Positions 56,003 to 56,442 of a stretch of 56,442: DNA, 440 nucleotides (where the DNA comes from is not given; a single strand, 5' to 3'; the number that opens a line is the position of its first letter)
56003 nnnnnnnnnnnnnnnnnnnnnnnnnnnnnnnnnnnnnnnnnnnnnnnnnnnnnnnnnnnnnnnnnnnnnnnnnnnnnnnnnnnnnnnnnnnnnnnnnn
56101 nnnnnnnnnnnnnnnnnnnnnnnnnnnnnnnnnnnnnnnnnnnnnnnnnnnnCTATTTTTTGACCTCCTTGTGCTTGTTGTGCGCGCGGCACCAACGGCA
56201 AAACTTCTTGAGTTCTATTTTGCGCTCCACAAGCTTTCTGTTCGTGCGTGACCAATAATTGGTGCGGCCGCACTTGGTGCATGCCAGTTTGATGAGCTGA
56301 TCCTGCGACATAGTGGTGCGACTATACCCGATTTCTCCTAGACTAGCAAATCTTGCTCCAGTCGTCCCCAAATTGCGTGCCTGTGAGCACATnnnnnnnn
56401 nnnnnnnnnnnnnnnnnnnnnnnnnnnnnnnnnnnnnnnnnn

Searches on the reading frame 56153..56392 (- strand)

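Call 6: search_protein_families(library=pfam, proteins=[window:56153-56392:-], max_evalue=0.1)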
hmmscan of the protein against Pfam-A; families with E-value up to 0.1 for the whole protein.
window:56153-56392:- (79 aa): 4 families
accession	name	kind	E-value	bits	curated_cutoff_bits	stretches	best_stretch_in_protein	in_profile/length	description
PF00471.26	Ribosomal_L33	-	4.1e-15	56.3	25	1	33-78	2-47/47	Ribosomal protein L33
PF14803.11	Zn_ribbon_Nudix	-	0.034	14.5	25.6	0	31-46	18-33/34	Nudix N-terminal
PF20795.3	DUF6841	-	0.057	14.4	27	1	13-56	59-102/129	NTF2-like protein (DUF6841)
PF17975.6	RNR_Alpha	-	0.09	13.7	26.4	0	15-76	17-69/101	Ribonucleotide reductase alpha domain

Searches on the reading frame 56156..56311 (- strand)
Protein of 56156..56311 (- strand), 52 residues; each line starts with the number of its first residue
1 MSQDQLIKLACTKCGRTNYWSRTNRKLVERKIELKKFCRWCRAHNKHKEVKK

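Call 97: find_encoding_contigs(protein=window:56156-56311:-, flank=4000, max_places=10)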
Protein window:56156-56311:- (52 aa): no gene with exactly this product is on record in the collection.
